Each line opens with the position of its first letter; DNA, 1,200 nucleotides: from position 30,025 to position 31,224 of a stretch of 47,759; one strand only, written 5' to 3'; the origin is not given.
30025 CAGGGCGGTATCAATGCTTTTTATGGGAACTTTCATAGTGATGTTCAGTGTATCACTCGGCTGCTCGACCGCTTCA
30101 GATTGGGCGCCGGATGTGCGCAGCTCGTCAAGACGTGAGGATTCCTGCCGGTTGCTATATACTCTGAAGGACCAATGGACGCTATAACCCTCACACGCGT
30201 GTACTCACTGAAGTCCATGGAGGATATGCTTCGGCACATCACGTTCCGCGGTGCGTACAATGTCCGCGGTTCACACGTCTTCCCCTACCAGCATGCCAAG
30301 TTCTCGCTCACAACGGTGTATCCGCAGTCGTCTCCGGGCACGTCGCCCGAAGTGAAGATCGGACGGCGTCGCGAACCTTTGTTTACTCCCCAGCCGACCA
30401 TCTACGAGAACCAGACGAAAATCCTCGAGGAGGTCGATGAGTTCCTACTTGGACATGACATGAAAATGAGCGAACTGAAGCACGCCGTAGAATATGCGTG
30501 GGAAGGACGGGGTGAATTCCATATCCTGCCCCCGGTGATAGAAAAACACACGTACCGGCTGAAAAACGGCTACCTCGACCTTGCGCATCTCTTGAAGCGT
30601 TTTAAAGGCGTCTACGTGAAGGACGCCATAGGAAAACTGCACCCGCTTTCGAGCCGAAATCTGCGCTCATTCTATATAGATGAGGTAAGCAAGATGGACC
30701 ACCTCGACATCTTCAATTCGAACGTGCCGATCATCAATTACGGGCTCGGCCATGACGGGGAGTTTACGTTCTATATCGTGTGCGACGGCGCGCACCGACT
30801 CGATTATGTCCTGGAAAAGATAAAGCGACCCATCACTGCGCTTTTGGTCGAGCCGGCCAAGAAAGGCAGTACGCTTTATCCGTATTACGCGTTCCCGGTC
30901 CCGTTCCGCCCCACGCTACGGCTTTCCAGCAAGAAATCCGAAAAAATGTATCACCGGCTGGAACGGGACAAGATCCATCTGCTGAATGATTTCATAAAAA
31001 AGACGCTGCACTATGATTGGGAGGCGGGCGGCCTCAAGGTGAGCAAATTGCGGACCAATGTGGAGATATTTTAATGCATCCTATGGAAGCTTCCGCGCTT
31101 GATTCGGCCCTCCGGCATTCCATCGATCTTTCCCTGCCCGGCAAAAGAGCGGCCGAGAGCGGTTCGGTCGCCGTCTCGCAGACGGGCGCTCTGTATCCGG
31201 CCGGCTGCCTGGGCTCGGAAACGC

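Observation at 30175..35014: Four-gene operon with overlapping start/stop codons that looks like a non-canonical thymidylate or C5-modified-pyrimidine pathway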

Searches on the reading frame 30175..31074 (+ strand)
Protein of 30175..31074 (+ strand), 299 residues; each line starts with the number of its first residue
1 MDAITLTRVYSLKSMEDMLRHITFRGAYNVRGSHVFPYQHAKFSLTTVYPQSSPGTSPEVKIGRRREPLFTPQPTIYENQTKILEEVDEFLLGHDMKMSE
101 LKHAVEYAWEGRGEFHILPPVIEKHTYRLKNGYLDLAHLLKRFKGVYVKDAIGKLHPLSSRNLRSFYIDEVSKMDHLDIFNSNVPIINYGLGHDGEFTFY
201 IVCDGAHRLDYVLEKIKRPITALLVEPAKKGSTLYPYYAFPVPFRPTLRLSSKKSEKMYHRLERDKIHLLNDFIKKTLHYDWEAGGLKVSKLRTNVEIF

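Call 4: search_protein_families(library=pfam, proteins=[window:30175-31074:+], max_evalue=1)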
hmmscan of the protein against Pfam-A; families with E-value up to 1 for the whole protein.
window:30175-31074:+ (299 aa): 1 family
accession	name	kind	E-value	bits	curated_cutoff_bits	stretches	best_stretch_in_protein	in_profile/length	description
PF24392.2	Parb-CE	-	0.00017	22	23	1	184-244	86-141/147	ParB CE domain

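Call 5: search_protein_families(library=ncbifam, proteins=[window:30175-31074:+], max_evalue=1)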
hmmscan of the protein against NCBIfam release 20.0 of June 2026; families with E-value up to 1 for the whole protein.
window:30175-31074:+ (299 aa): 0 families

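Call 23: search_protein_families(library=phrogs, proteins=[window:30175-31074:+], max_evalue=0.1)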
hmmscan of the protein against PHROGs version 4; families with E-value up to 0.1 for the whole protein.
window:30175-31074:+ (299 aa): 1 family
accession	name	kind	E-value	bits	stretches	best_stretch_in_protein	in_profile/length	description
phrog_37942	-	unknown function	0.028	14.9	1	89-163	86-158/239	-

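Call 24: search_solved_structures(query=window:30175-31074:+, max_evalue=10, show_alignments=2)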
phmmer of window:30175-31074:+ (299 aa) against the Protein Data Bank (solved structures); distinct sequences matched with E-value up to 10: 0.

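Call 27: find_homologous_proteins(query=window:30175-31074:+, max_evalue=0.001)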
Query window:30175-31074:+ (299 aa): 205 proteins with E <= 0.001 among 1141 candidates; the best 120 are listed.
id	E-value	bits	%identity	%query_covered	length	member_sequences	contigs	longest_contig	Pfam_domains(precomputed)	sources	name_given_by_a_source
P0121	3.0e-201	685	100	100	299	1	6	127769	-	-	-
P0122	1.8e-174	597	86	100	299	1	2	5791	PF24392.3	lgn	-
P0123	4.4e-170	583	85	100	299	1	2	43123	PF24392.3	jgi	jgi:hypothetical protein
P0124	9.1e-170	582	84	100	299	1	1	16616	-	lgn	-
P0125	7.5e-166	569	82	100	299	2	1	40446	-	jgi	jgi:hypothetical protein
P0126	1.2e-165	568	88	94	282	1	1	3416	PF24392.3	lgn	-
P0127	1.7e-165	568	81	100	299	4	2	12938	PF24392.3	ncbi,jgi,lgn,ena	ncbi:MAG: hypothetical protein WCW36_02975 [Candidatus Paceibacterota bacterium]|jgi:hypothetical pr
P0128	1.8e-165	568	81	100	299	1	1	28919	PF24392.3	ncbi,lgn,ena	-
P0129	3.2e-162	557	81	100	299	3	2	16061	-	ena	-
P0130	3.3e-161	554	79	100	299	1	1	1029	-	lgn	-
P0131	1.4e-159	548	81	98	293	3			-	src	-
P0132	2.2e-159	548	78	100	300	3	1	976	PF24392.3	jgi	jgi:hypothetical protein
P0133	4.3e-159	547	77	100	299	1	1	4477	-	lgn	-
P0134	2.1e-158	544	79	100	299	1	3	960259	PF24392.3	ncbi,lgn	ncbi:MAG: hypothetical protein WDN10_02880 [bacterium]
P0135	2.6e-156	538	78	100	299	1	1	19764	PF24392.3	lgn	-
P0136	7.8e-156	536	77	100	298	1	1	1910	PF24392.3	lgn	-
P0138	1.2e-155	535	76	100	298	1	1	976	PF24392.3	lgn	-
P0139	1.8e-155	535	76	100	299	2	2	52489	PF24392.3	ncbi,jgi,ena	jgi:hypothetical protein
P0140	2.9e-155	534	75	100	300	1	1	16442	PF24392.3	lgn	-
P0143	6.0e-151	520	76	100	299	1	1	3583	PF24392.3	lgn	-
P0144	4.3e-149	514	79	94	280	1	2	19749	PF24392.3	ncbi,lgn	-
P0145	2.2e-148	511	74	100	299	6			PF24392.3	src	-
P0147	1.4e-146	506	73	100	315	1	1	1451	PF24392.3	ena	-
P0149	6.3e-133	461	67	100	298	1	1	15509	PF24392.3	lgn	-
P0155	1.3e-124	433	63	100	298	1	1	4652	PF24392.3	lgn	-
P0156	1.4e-124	433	63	99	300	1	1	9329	PF24392.3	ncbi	-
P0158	9.9e-123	427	61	100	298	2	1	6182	PF24392.3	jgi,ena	-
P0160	2.7e-121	423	62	100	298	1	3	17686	PF24392.3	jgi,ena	-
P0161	6.9e-121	421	61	99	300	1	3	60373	PF24392.3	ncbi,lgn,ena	-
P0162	2.1e-120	420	60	100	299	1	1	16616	PF24392.3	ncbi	-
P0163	5.3e-120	418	61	99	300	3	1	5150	PF24392.3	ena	-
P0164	2.1e-119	416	61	100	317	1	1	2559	PF24392.3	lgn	-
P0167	1.6e-117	410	60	100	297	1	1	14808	PF24392.3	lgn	-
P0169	5.6e-117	408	60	99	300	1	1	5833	PF24392.3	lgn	-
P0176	9.0e-116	404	61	97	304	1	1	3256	PF24392.3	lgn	-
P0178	1.6e-115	404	61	100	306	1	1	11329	PF24392.3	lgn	-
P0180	4.7e-115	402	60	100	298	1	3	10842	PF24392.3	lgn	-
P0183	1.6e-114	400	59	99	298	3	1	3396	PF24392.3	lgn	-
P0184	1.9e-114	400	61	95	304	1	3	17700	PF24392.3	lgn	-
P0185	2.0e-114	400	61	96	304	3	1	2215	PF24392.3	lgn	-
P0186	2.4e-114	400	59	99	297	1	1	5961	PF24392.3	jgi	-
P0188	8.0e-114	398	58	99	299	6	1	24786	PF24392.3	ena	-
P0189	8.7e-114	398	57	99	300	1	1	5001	PF24392.3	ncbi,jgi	jgi:hypothetical protein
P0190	3.9e-113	396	59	99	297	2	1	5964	PF24392.3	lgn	-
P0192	5.4e-113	395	58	99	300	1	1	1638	PF24392.3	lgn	-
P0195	1.8e-112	394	59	100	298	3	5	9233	PF24392.3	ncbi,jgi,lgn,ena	-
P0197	2.2e-112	393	82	70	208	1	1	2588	PF24392.3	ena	-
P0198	2.3e-112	393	56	99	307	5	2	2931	PF24392.3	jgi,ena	-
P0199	3.9e-112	392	59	98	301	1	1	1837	PF24392.3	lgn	-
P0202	4.8e-112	392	57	100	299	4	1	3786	PF24392.3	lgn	-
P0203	9.0e-112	391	57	100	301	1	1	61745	PF24392.3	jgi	-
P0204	3.9e-111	389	59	100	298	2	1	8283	PF24392.3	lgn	-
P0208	5.8e-111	389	58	99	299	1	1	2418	PF24392.3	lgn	-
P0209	9.9e-111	388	58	96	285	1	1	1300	PF24392.3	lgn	-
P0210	1.4e-110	387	57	100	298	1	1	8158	PF24392.3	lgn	-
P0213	3.9e-110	386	57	99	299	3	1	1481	PF24392.3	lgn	-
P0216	2.3e-109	383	57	99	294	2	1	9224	PF24392.3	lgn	-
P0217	3.8e-109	383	57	98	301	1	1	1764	PF24392.3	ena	-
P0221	2.2e-108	380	56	100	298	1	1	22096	PF24392.3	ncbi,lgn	-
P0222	2.7e-108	380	56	99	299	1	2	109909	PF24392.3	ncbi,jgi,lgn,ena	ncbi:MAG: hypothetical protein WCX27_00145 [Candidatus Paceibacterota bacterium]|jgi:hypothetical pr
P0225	4.3e-108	379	56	100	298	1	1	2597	PF24392.3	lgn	-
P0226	8.2e-108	378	57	99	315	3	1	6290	PF24392.3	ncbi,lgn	-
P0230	1.9e-107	377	56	100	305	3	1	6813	PF24392.3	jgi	-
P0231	8.0e-107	375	55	99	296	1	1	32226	PF24392.3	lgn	-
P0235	1.6e-106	374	55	99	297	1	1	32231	PF24392.3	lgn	-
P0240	2.0e-105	370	54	100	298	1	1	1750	PF24392.3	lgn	-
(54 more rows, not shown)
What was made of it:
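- On ParB/Srx superfamily, Pfam ParB-CE (PF24392): About half of the listed orthologues carry a precomputed PF24392 hit (call 27).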

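Call 32: search_solved_structures(query=A2, max_evalue=10, show_alignments=2)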
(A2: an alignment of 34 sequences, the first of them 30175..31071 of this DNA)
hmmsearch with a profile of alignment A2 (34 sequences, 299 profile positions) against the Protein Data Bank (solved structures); distinct sequences matched with E-value up to 10: 5.
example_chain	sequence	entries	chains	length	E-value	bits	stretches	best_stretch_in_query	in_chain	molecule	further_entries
6pc0_A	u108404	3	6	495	0.023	17.4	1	107-197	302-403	Guanosine pentaphosphate phosphohydrolase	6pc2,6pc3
6pc1_A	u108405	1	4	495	0.023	17.4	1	107-197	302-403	Guanosine pentaphosphate phosphohydrolase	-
4xz7_A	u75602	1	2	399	0.082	15.6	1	254-290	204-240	Putative uncharacterized protein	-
1n6z_A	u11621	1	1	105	0.11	15.2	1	141-220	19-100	Hypothetical 12.3 kDa protein in ZDS2-URA5 intergenic region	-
3t1i_A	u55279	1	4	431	0.75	12.4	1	147-189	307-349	Double-strand break repair protein MRE11A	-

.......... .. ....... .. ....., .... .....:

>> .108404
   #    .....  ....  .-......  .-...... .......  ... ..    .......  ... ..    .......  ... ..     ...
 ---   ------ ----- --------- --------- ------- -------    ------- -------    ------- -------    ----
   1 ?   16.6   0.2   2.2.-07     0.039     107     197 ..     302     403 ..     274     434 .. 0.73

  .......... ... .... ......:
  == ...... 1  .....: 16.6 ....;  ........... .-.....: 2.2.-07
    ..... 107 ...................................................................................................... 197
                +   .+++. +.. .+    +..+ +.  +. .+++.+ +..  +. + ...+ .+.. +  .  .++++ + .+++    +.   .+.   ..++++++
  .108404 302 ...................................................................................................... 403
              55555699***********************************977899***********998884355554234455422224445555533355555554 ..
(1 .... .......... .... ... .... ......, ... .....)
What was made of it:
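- Tried and rejected: Profile against PDB sequences gave only chance-level hits (call 32).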

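Call 38: predict_structure(alignment_id=A2)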
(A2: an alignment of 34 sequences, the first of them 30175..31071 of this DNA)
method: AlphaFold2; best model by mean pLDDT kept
length: 299 residues; sequences in the alignment: 34
mean_pLDDT: 86.8   pTM: 0.87
mean pLDDT of the five models: 86.8, 81.0, 80.5, 79.6, 78.2
residues with pLDDT >= 90: 177; 70-90: 87; 50-70: 26; < 50: 9
segments of 3 or more residues with pLDDT < 50: 292-299
pLDDT, mean of each block of 10 residues (from residue 1): 91 96 93 94 97 90 95 83 93 97 95 93 93 88 91 92 90 89 70 88 92 94 94 82 77 67 64 80 87 43
secondary structure, 60 per line:
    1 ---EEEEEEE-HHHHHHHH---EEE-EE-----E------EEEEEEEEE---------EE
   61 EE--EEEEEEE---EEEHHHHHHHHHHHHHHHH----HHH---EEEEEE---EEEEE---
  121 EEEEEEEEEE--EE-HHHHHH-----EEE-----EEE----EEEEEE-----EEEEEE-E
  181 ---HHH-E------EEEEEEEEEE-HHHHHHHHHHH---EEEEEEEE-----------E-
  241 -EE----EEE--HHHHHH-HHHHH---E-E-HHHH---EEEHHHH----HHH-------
elements in order: E4-10 H12-19 E23-25 E41-49 E59-62 E65-71 E75-77 H78-93 E104-109 E113-117 E121-130 H136-141 E147-149 E155-157 E162-167 E173-178 E195-204 H206-216 E220-227 E248-250 H253-258 H260-264 H272-275 E279-281 H282-285

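Call 40: fold_search(model_id=the predicted structure, library=pdb)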
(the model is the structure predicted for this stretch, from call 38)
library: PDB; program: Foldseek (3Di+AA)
matches with E <= 10: 216; with E <= 0.001: 0
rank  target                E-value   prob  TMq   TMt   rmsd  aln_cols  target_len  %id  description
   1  6rji                  1.8e-01  0.07  0.09  0.14  17.9       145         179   12  X-ray structure of the elongation factor P of S. aureus (released 2020-04-01)
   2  6s8z                  2.0e-01  0.06  0.09  0.14  17.7       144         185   17  Elongation Factor P from Corynebacterium glutamicum (released 2020-02-26)
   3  1oyh_I                2.4e-01  0.01  0.09  0.07  22.0       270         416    9  Crystal Structure of P13 Alanine Variant of Antithrombin (released 2004-04-13)
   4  3f5n_A                9.3e-01  0.01  0.09  0.08  21.3       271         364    9  Structure of native human neuroserpin (released 2009-05-26)
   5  6rk3_MODEL_1_A        1.3e+00  0.02  0.10  0.14  20.3       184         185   14  Solution structure of the ribosome Elongation Factor P (EF-P) from Staphylococcus aureus (released 2020-03-11)
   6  9a6x_B                1.3e+00  0.02  0.10  0.14  19.0       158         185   12  Integrative model of PTAS-EFP by crosslinking MS and deep learning (released 2024-09-18)
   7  8aaf_v                1.3e+00  0.01  0.06  0.11  18.6       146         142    8  Yeast RQC complex in state G (released 2023-03-08)
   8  6lvs_C                1.3e+00  0.01  0.10  0.09  17.6       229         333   13  USP14 catalytic domain mutant C114S (released 2020-03-18)
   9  3brg_C                1.4e+00  0.01  0.07  0.06  21.5       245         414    6  CSL (RBP-Jk) bound to DNA (released 2008-04-01)
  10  1yzs_MODEL_1_A        1.5e+00  0.10  0.09  0.21   2.2        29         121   24  Solution structure of human sulfiredoxin (srx) (released 2005-03-22)
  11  3cyi                  1.6e+00  0.08  0.09  0.22   4.7        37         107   24  Crystal Structure of Human Sulfiredoxin (Srx) in Complex with ATP:Mg2+ (released 2008-07-01)
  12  6h65_A                1.6e+00  0.02  0.08  0.08  15.1       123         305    8  Crystal structure of the branched-chain-amino-acid aminotransferase from Haliangium ochraceum (released 2018-10-10)
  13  1azx_I                1.6e+00  0.01  0.08  0.07  14.1       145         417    9  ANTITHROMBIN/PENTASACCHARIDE COMPLEX (released 1999-01-13)
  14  1tb6_I                1.7e+00  0.00  0.08  0.06  21.3       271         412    8  2.5A Crystal Structure of the Antithrombin-Thrombin-Heparin Ternary Complex (released 2004-08-17)
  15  2rii_X                1.9e+00  0.15  0.20  0.48   9.7       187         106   10  Crystal Structure of Human Peroxiredoxin I in complex with Sulfiredoxin (released 2008-01-08)
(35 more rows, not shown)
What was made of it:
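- Closest known: ParB/sulfiredoxin superfamily. Same: The 'CDGxHR' motif, with local 27-37-residue structural matches to Srx, ParB-N and PadC (call 40).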

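Call 42: search_protein_families(library=padloc, proteins=[window:30175-31074:+], max_evalue=0.1)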
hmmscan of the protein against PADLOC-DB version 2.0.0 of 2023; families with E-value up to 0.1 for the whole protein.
window:30175-31074:+ (299 aa): 0 families

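Call 71: search_protein_representatives(alignment_id=A2)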
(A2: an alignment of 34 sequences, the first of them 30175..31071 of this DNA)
Query: 34 sequences, 299 profile positions. Proteins with E-value up to 0.001 (for the whole library): 44; up to 1e-10: 24; up to 1e-30: 10. The best 44 are listed.
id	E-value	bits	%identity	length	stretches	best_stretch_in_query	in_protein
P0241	8.2e-128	442.5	-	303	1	3-299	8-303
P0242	2.4e-116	404.8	-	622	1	4-299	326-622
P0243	5.3e-101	354.4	-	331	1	3-295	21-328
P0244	6.0e-100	351.0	-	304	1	3-296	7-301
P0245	2.1e-94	332.8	-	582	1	9-295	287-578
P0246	6.2e-92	324.7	-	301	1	2-296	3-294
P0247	5.0e-58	213.3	-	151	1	1-149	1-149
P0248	5.8e-47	177.0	-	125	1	118-228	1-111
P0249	1.6e-33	132.9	-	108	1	2-109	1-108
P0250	1.5e-31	126.4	-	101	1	1-99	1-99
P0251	1.2e-23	100.5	-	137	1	150-226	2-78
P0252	2.2e-19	86.4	-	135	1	3-103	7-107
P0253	5.8e-18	81.8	-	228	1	2-93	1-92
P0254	2.1e-17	79.9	-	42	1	258-299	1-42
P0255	2.1e-17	79.9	-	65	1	15-77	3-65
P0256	3.5e-15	72.7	-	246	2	1-142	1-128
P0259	3.4e-13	66.1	-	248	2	1-135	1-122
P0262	3.5e-11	59.5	-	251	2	195-293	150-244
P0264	6.1e-11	58.7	-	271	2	181-292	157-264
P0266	4.0e-10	56.0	-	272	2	15-127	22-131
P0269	1.7e-07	47.4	-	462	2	197-295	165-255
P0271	5.8e-06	42.4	-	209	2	201-243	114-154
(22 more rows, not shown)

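Call 72: search_protein_families(library=pfam, proteins=[P0242, P0245, P0256, P0259, P0262, P0264, P0269, P0271, P0266, P0243], max_evalue=0.01)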
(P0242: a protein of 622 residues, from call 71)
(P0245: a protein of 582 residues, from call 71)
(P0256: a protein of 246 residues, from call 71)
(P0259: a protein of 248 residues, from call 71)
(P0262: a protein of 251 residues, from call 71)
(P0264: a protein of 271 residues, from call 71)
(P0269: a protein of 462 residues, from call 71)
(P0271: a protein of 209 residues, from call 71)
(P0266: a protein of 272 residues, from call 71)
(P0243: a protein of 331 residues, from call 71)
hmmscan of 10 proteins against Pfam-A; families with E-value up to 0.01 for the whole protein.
P0242 (622 aa): 1 family
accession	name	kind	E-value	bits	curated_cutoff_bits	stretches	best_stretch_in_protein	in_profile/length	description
PF24392.2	Parb-CE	-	0.0032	17.9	23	0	520-565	98-139/147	ParB CE domain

P0245 (582 aa): 1 family
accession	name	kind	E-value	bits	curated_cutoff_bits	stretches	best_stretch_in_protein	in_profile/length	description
PF24392.2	Parb-CE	-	0.0025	18.2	23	0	482-526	100-140/147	ParB CE domain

P0256 (246 aa): 1 family
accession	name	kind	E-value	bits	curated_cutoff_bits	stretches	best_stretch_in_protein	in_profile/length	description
PF24392.2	Parb-CE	-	2.3e-13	50.8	23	2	15-111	1-91/147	ParB CE domain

P0259 (248 aa): 1 family
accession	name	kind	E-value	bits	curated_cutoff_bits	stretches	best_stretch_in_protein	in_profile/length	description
PF24392.2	Parb-CE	-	1.5e-15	57.9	23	2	15-112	1-92/147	ParB CE domain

P0262 (251 aa): 1 family
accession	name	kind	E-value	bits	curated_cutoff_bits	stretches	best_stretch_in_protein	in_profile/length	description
PF24392.2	Parb-CE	-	1e-10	42.2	23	1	142-197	84-143/147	ParB CE domain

P0264 (271 aa): 1 family
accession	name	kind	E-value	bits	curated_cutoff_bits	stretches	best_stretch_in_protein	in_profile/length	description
PF24392.2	Parb-CE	-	6.8e-12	46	23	2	176-217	101-142/147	ParB CE domain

P0269 (462 aa): 4 families
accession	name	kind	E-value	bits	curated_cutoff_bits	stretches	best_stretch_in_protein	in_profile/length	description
PF00383.29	dCMP_cyt_deam_1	-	7.3e-20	71.2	25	1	293-413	2-100/102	Cytidine and deoxycytidylate deaminase zinc-binding region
PF24392.2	Parb-CE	-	1.3e-13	51.6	23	2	24-120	2-91/147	ParB CE domain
PF14437.12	MafB19-deam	-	1.3e-11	45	27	1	293-417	2-103/142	MafB19-like deaminase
PF18785.7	Inv-AAD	-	0.0073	16.6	26.5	0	375-398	42-65/129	Invertebrate-AID/APOBEC-deaminase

P0271 (209 aa): 1 family
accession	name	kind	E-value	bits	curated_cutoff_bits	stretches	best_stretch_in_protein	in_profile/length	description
PF24392.2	Parb-CE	-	6.4e-48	162.9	23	1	14-160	2-146/147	ParB CE domain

P0266 (272 aa): 1 family
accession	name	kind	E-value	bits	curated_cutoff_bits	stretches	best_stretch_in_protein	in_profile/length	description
PF24392.2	Parb-CE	-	6.8e-10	39.5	23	1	173-217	98-142/147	ParB CE domain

P0243 (331 aa): 0 families
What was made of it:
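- On ParB/Srx superfamily, Pfam ParB-CE (PF24392): The g1 profile finds canonical ParB-CE proteins at E=1e-5 to 1e-15 (calls 71, 72).
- Closest known: ParB/sulfiredoxin superfamily. Same: Pfam ParB-CE membership of the family (calls 4, 27, 72).
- Checked: Profile searches link it to canonical ParB-CE proteins (calls 71, 72).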

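Call 74: find_encoding_contigs(protein=P0269, flank=8000, max_places=3)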
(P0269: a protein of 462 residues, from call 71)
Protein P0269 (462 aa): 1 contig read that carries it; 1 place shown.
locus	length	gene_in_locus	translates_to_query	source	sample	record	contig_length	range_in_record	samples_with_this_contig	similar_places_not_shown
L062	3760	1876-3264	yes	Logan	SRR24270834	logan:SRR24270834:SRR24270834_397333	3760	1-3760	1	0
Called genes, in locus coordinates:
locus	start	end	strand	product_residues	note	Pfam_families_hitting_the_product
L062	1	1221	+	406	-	?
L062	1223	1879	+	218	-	PF00702:Hydrolase, PF13419:HAD_2, PF13242:Hydrolase_like (faint)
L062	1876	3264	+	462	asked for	PF24392:Parb-CE (weak), PF00383:dCMP_cyt_deam_1, PF14437:MafB19-deam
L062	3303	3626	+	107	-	PF00085:Thioredoxin, PF13098:Thioredoxin_2, PF13905:Thioredoxin_8 (faint)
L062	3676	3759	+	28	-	?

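Call 75: find_encoding_contigs(protein=P0271, flank=8000, max_places=3)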
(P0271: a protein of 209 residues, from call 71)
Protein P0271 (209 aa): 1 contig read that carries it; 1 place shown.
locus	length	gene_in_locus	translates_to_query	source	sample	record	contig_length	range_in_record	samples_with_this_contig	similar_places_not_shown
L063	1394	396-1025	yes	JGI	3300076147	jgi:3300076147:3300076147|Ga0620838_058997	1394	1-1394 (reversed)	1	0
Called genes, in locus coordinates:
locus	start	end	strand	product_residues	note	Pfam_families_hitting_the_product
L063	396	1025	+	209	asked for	PF24392:Parb-CE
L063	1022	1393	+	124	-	?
